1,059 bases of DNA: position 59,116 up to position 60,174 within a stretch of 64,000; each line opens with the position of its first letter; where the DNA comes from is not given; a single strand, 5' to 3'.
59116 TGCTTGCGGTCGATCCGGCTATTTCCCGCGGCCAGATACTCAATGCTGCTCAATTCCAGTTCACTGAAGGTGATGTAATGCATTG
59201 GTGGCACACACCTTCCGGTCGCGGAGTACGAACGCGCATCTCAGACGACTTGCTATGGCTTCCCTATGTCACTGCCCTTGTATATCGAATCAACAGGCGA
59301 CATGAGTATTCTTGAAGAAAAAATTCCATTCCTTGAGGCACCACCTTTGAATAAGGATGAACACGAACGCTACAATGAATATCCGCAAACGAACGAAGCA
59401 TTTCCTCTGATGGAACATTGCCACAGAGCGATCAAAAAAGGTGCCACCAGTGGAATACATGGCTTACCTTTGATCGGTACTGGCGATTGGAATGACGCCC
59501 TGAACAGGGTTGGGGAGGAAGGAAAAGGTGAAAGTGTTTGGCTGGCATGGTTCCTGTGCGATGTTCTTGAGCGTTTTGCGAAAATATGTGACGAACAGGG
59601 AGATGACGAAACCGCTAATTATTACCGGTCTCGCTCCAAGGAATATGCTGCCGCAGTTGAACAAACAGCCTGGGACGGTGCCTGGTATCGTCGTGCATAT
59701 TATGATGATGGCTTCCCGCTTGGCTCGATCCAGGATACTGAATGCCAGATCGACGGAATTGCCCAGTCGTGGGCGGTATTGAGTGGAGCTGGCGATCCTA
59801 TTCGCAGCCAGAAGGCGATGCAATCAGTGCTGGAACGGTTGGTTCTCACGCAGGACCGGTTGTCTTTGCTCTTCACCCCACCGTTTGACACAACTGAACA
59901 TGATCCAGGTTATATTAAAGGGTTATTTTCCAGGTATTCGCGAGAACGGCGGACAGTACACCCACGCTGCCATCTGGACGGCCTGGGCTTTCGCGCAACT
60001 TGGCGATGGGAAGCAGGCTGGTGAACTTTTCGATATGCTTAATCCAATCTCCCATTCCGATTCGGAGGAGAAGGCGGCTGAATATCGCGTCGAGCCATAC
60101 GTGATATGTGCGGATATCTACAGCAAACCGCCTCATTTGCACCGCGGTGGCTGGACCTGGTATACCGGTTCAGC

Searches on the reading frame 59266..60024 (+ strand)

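Call 7: search_protein_families(library=pfam, proteins=[window:59266-60024:+], max_evalue=0.001)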
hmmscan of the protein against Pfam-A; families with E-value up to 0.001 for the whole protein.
window:59266-60024:+ (252 aa): 1 family
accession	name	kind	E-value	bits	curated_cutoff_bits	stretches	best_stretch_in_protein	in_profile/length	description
PF17167.11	Glyco_hydro_94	-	8.3e-48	163.6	27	1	6-221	135-327/420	Glycosyl hydrolase 94 superfamily, catalytic domain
